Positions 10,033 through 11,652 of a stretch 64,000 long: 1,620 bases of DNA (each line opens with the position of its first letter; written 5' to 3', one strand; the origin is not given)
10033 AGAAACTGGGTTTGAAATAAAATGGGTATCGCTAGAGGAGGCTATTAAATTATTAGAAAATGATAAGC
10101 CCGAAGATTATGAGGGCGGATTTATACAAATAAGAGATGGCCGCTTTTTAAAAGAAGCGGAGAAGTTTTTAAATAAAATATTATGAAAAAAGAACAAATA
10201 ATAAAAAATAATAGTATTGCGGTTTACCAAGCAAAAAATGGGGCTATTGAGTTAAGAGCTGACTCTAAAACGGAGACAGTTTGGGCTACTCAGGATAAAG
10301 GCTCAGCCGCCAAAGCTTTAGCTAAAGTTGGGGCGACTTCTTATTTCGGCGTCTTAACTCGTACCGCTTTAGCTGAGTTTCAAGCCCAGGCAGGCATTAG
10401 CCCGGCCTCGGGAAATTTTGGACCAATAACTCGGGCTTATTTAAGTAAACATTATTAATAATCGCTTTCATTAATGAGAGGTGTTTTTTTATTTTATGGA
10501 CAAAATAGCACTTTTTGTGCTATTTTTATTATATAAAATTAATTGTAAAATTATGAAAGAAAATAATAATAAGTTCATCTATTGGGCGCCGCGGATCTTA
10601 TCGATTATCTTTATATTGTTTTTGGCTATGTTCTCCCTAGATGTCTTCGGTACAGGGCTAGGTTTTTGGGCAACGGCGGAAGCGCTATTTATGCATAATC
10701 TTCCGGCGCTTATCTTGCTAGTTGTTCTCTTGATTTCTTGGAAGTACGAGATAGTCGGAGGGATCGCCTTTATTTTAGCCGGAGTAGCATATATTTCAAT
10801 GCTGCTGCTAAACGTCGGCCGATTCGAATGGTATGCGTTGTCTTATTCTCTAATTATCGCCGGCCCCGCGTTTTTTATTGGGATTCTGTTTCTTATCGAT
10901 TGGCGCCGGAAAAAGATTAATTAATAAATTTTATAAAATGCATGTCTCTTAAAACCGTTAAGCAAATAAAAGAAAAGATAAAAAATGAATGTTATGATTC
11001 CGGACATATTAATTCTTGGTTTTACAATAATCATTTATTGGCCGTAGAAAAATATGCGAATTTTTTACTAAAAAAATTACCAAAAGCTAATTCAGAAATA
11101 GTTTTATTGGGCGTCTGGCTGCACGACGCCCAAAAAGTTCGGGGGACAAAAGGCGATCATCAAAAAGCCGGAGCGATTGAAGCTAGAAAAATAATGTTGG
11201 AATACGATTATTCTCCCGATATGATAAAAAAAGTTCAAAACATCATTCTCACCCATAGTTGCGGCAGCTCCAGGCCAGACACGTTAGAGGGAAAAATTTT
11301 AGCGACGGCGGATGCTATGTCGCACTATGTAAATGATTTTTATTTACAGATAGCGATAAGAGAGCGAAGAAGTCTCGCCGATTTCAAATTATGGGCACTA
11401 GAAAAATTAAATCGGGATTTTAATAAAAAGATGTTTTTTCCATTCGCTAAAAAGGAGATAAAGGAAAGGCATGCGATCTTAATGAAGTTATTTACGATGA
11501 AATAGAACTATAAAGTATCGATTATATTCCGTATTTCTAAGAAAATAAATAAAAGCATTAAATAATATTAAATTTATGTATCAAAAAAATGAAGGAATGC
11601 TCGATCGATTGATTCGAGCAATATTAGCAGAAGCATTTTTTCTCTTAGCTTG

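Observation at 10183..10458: Chimeric ORF located exactly at an abrupt base-composition break (recombination scar or assembly/contig join)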

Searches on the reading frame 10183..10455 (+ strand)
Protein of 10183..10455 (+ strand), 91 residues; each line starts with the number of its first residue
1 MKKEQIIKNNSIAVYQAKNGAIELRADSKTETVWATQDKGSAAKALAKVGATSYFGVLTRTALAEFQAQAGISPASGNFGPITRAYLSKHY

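Call 5: search_protein_families(library=pfam, proteins=[window:10183-10455:+], max_evalue=1)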
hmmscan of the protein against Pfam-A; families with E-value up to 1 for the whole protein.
window:10183-10455:+ (91 aa): 1 family
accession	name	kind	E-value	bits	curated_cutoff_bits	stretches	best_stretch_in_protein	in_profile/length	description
PF01471.23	PG_binding_1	-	1.1e-05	25.9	23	1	50-85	21-55/57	Putative peptidoglycan binding domain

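Call 6: find_homologous_proteins(query=window:10183-10455:+, max_evalue=0.01)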
Query window:10183-10455:+ (91 aa): 34 proteins with E <= 0.01 among 40 candidates.
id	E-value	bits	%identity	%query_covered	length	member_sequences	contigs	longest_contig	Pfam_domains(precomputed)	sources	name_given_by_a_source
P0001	6.3e-51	187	100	100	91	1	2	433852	PF01471.24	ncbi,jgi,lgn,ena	ncbi:MAG: peptidoglycan-binding domain-containing protein [Patescibacteria group bacterium]|jgi:pept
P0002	3.2e-19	86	79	62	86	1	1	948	PF01471.24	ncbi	-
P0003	1.9e-17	81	74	63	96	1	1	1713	PF01471.24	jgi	jgi:peptidoglycan hydrolase-like protein with peptidoglycan-binding domain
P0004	2.2e-17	80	67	66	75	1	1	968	PF01471.24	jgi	jgi:peptidoglycan hydrolase-like protein with peptidoglycan-binding domain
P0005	1.3e-16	78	64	70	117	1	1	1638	PF01471.24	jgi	jgi:peptidoglycan hydrolase-like protein with peptidoglycan-binding domain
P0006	2.6e-16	77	73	62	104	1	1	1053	PF01471.24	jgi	jgi:peptidoglycan hydrolase-like protein with peptidoglycan-binding domain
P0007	2.9e-16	77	73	62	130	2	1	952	-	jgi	jgi:peptidoglycan hydrolase-like protein with peptidoglycan-binding domain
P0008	7.2e-15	72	62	71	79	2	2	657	PF01471.24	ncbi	-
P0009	1.6e-14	71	65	66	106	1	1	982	PF01471.24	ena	-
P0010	2.3e-14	71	73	56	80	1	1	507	PF01471.24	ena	-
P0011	1.3e-12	65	97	41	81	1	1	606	-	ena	-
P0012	1.7e-12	65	97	41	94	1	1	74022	-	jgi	-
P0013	3.2e-6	45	84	27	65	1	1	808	-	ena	-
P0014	1.1e-5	43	78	41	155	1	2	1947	PF13310.12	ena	-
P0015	2.6e-5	42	70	41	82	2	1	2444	-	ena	-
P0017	1.9e-4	39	52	64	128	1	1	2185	PF13310.12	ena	-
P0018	2.0e-4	39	50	57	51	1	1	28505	-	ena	-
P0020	5.0e-4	38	65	37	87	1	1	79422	-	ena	-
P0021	5.9e-4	38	42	86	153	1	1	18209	PF13310.12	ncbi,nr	ncbi:MAG: virulence RhuM family protein [Candidatus Yanofskybacteria bacterium]|nr:virulence RhuM fa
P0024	1.2e-3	37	72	32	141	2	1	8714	PF13310.12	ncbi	-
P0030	3.1e-3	35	74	34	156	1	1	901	PF13310.12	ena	-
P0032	5.2e-3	35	65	41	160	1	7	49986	PF13310.12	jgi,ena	-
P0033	5.8e-3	34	65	41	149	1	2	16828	PF13310.12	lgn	-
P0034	8.1e-3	34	65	41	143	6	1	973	PF13310.12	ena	-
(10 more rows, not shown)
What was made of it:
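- The architecture is unique to this strain among 5.8 billion proteins (call 6).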

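Call 7: search_protein_families(library=ncbifam, proteins=[window:10183-10455:+], max_evalue=10)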
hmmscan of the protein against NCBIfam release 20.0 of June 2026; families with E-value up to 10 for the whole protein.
window:10183-10455:+ (91 aa): 0 families

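Call 9: find_encoding_contigs(protein=P0001, flank=10000, max_places=10)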
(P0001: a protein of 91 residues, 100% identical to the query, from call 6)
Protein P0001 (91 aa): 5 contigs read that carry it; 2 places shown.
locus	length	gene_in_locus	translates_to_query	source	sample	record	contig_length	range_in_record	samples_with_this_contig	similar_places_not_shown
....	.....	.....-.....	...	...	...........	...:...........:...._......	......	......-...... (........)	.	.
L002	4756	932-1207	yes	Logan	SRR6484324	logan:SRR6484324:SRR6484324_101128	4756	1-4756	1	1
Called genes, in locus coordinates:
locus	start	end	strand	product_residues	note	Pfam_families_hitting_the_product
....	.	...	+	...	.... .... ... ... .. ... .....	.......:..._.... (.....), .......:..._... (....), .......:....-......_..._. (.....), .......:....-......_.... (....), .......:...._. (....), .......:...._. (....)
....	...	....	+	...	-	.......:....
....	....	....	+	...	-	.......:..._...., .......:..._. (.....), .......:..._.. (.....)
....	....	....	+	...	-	-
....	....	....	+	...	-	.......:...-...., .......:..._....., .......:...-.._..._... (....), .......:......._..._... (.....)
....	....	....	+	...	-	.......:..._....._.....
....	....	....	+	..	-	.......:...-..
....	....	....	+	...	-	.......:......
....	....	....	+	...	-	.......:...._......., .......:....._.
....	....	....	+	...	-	-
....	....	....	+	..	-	-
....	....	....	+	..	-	-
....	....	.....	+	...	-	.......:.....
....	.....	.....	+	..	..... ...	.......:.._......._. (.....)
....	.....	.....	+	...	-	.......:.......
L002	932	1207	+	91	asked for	PF01471:PG_binding_1 (faint)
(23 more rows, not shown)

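Call 10: find_encoding_contigs(protein=P0012, flank=10000, max_places=10)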
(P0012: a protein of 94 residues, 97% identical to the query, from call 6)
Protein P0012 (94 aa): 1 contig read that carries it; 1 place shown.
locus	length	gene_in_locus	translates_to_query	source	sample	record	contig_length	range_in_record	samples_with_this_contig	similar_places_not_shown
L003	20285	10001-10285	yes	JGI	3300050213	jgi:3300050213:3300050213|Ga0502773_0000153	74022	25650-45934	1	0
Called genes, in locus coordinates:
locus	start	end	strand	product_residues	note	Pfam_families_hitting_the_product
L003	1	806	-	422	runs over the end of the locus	PF02195:ParB_N, PF01555:N6_N4_Mtase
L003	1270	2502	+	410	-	-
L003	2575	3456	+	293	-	-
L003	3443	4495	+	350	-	-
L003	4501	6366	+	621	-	PF02463:SMC_N (weak), PF11398:DUF2813 (faint), PF13175:AAA_15, PF13304:AAA_21, PF20469:OLD-like_TOPRIM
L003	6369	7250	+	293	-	-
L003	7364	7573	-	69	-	PF12728:HTH_17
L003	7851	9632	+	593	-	PF00664:ABC_membrane, PF02463:SMC_N (weak), PF00005:ABC_tran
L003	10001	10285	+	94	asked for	-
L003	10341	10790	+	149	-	PF00293:NUDIX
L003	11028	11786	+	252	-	-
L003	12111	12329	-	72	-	PF13560:HTH_31 (weak), PF12844:HTH_19, PF01381:HTH_3, PF13443:HTH_26 (weak)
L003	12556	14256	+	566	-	PF11999:Ice_binding, PF19403:SpaA_2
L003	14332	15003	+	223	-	PF04203:Sortase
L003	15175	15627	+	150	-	-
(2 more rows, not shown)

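Call 23: find_encoding_contigs(protein=P0002, flank=10000, max_places=5)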
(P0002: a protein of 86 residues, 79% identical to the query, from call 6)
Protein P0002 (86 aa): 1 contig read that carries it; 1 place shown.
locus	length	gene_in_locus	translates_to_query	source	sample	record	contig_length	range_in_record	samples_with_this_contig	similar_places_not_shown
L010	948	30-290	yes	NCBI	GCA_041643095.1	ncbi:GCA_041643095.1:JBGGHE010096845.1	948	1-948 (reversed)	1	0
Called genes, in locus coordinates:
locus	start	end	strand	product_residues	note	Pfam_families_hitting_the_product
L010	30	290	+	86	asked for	PF01471:PG_binding_1 (weak)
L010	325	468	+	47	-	-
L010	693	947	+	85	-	?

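Call 24: find_encoding_contigs(protein=P0005, flank=10000, max_places=5)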
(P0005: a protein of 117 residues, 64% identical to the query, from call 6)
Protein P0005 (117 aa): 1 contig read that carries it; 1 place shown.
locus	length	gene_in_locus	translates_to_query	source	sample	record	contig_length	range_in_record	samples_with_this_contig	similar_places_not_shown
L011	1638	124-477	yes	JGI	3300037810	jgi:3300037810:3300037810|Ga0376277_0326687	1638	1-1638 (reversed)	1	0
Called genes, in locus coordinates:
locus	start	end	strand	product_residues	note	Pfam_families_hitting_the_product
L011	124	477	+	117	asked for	PF01471:PG_binding_1 (faint)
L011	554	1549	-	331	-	PF13737:DDE_Tnp_1_5, PF01609:DDE_Tnp_1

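Call 32: search_protein_families(library=pfam, proteins=[P0014, P0021, P0032, P0005, P0007, P0002], max_evalue=0.01)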
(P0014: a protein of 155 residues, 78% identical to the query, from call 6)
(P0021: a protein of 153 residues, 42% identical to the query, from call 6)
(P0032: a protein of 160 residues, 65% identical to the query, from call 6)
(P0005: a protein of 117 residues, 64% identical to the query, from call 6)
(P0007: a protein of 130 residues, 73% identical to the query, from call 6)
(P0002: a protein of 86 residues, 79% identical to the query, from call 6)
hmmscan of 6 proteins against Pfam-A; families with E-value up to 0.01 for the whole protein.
P0014 (155 aa): 2 families
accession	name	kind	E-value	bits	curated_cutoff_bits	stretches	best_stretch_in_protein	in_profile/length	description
PF13310.11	Virulence_RhuM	-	9.8e-18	64.8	33.7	1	69-142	9-88/252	Virulence protein RhuM family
PF02498.22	Bro-N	-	0.0045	18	25.6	1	24-110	3-92/96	BRO family, N-terminal domain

P0021 (153 aa): 2 families
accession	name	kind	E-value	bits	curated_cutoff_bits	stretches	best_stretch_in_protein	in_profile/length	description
PF13310.11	Virulence_RhuM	-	6e-22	78.6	33.7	1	66-132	1-70/252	Virulence protein RhuM family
PF14114.12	DUF4286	-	0.00056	20.6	25.8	1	50-89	24-63/100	Domain of unknown function (DUF4286)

P0032 (160 aa): 1 family
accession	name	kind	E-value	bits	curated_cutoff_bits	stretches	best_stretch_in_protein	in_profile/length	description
PF13310.11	Virulence_RhuM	-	8.9e-17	61.7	33.7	1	74-131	15-70/252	Virulence protein RhuM family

P0005 (117 aa): 1 family
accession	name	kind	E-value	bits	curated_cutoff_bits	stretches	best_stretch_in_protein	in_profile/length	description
PF01471.23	PG_binding_1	-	1.8e-07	31.7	23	1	49-110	1-54/57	Putative peptidoglycan binding domain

P0007 (130 aa): 1 family
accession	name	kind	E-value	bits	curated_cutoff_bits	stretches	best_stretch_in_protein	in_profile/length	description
PF01471.23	PG_binding_1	-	0.00016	22.2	23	1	55-116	1-54/57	Putative peptidoglycan binding domain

P0002 (86 aa): 1 family
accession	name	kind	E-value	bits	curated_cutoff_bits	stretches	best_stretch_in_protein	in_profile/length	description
PF01471.23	PG_binding_1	-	5.6e-06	26.9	23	1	18-79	2-55/57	Putative peptidoglycan binding domain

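Call 44: list_cluster_members(proteins=[P0001, P0012, P0011])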
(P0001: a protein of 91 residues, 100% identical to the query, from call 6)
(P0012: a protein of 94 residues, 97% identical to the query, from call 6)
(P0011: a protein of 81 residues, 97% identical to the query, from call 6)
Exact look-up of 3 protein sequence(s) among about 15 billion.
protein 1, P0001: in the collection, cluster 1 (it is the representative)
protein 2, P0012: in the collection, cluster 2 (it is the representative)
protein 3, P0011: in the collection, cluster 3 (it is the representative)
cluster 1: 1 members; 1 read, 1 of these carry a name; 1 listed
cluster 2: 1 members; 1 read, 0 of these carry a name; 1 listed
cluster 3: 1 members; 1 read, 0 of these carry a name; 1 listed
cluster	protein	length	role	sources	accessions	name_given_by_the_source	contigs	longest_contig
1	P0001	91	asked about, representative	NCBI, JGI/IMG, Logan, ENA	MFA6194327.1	MAG: peptidoglycan-binding domain-containing protein [Patescibacteria group bacterium] | peptidoglycan hydrolase-like protein with peptidoglycan-binding domain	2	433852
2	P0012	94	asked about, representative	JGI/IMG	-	-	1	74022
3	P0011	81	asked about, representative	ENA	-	-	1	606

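Call 50: search_protein_families(library=phrogs, proteins=[window:10183-10455:+], max_evalue=0.01)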
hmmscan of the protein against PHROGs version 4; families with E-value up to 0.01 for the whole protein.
window:10183-10455:+ (91 aa): 1 family
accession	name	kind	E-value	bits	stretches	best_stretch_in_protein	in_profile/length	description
phrog_1493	-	lysis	0.0077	16.4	0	48-88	267-306/394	endolysin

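Call 58: predict_structure(alignment_id=A3)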
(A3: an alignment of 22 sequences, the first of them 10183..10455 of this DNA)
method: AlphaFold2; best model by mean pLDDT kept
length: 91 residues; sequences in the alignment: 22
mean_pLDDT: 54.4   pTM: 0.24
mean pLDDT of the five models: 54.4, 48.9, 48.6, 46.2, 44.9
residues with pLDDT >= 90: 0; 70-90: 0; 50-70: 70; < 50: 21
segments of 3 or more residues with pLDDT < 50: 1-9, 31-37
pLDDT, mean of each block of 10 residues (from residue 1): 44 51 52 50 57 60 63 52 61 54
secondary structure, 60 per line:
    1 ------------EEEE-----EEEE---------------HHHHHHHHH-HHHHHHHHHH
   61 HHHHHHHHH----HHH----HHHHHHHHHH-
elements in order: E13-16 E22-25 H41-49 H51-69 H81-90
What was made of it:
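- AlphaFold mean pLDDT 54, pTM 0.24 (call 58). The model has low confidence (call 58).
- Tried and rejected: The AlphaFold model has low confidence and was used only as weak evidence (call 58).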

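Call 79: find_related_loci(query=P0014, collection=viral_contigs, flank=6000)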
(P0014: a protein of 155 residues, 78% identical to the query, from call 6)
Query P0014 (155 aa) in viral_contigs; peptide patterns used: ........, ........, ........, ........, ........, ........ (x = any residue, [..] = any of these).
25 stretches matched a pattern; 1 encode a relative of the query (tblastn E <= 1e-3); 1 distinct loci.
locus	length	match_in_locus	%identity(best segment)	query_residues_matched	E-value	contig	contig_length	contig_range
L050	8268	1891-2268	38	4-123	2e-29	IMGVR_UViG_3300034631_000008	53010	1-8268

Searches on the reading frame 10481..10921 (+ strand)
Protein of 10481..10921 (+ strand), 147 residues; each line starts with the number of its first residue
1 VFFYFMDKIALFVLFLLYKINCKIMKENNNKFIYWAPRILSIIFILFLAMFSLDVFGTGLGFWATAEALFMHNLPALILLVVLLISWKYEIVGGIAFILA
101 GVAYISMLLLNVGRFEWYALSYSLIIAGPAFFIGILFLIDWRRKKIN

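Call 5: search_protein_families(library=pfam, proteins=[window:10481-10921:+], max_evalue=1)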
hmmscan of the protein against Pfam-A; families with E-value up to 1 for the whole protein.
window:10481-10921:+ (147 aa): 1 family
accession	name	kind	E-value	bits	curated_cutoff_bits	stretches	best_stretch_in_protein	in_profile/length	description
PF24709.1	DUF7670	-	7.4e-32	110.6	29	1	29-145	4-114/118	Domain of unknown function (DUF7670)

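Call 45: find_homologous_proteins(query=window:10553-10921:+, max_evalue=1e-10)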
Query window:10553-10921:+ (123 aa): 1933 proteins with E <= 1e-10 among 2070 candidates; the best 120 are listed.
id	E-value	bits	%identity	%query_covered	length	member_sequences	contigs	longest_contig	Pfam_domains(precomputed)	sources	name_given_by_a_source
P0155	3.7e-71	255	100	100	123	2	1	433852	PF24709.2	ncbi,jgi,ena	ncbi:MAG: hypothetical protein WC719_01105 [Patescibacteria group bacterium]|jgi:hypothetical protei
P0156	1.1e-55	205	83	100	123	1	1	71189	PF24709.2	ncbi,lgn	-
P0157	1.3e-50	189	75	100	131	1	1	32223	PF24709.2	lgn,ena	-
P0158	5.2e-48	180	75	96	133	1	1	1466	PF24709.2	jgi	jgi:hypothetical protein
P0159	1.8e-46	175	70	100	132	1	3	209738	PF24709.2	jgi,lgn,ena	-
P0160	2.0e-46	175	67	100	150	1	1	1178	PF24709.2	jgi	jgi:hypothetical protein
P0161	8.1e-46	173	69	98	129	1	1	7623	PF24709.2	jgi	jgi:hypothetical protein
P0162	8.8e-46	173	74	98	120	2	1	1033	PF24709.2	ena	-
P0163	9.7e-46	173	69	98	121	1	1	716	PF24709.2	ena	-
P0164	1.4e-45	173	69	98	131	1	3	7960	PF24709.2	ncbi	-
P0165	2.0e-45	172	66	98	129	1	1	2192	PF24709.2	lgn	-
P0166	2.0e-45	172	70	96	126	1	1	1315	PF24709.2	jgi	jgi:hypothetical protein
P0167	3.2e-45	171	67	98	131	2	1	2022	PF24709.2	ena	-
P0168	3.4e-45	171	73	95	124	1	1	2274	PF24709.2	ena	-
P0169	3.4e-45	171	72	98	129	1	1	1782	PF24709.2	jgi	-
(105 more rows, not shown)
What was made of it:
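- Tried and rejected: A protein search with DUF7670 (call 45) found 83% as the closest, and that is L004.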

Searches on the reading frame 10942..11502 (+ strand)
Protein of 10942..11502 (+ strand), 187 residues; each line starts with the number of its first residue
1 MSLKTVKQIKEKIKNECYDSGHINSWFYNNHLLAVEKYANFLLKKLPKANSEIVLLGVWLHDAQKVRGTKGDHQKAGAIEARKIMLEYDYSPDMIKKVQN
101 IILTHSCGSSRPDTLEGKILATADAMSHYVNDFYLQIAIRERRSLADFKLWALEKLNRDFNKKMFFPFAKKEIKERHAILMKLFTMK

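Call 5: search_protein_families(library=pfam, proteins=[window:10942-11502:+], max_evalue=1)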
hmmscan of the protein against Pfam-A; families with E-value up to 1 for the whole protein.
window:10942-11502:+ (187 aa): 2 families
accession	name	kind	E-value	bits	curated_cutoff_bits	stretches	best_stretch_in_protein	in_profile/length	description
PF01966.28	HD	-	1.1e-09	39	22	1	30-126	3-113/116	HD domain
PF19610.4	DUF6115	-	0.056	14.3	27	1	29-64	1-36/134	Family of unknown function (DUF6115)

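Call 19: find_related_loci(query=window:10942-11502:+, collection=genome_contigs, flank=10000)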
Query window:10942-11502:+ (187 aa) in genome_contigs; peptide patterns used: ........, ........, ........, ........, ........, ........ (x = any residue, [..] = any of these).
88 stretches matched a pattern; 6 encode a relative of the query (tblastn E <= 1e-3); 6 distinct loci.
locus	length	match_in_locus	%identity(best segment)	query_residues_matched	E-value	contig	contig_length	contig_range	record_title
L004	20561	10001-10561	81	1-187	1e-103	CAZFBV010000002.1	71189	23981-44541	MAG TPA_asm: uncultured Gammaproteobacteria bacterium isolate SRP170004_co1_568 genome assembly, contig: NODE_413_length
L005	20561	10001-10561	79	1-187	3e-101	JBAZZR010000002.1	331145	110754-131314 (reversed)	MAG: Patescibacteria group bacterium isolate SO_2017_GW3_20 scaffold_3_c2_OW296A_2017, whole genome shotgun sequence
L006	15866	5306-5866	75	1-187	9e-98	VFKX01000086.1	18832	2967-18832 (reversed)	MAG: Candidatus Falkowbacteria bacterium isolate Bin_61_32 c_000004412927, whole genome shotgun sequence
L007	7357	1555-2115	76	1-187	1e-97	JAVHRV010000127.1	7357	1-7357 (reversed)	MAG: Patescibacteria group bacterium isolate WB02no5_39_7 NODE_8276_length_7357_cov_4.566694, whole genome shotgun seque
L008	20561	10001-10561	75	1-187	4e-95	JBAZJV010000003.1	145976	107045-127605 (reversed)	MAG: Patescibacteria group bacterium isolate SO_2017_LW4_128 scaffold_359_c1_LW137-91_2017, whole genome shotgun sequenc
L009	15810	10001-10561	64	1-187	1e-78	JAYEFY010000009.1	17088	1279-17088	MAG: Patescibacteria group bacterium isolate MAG260 MAG260_9, whole genome shotgun sequence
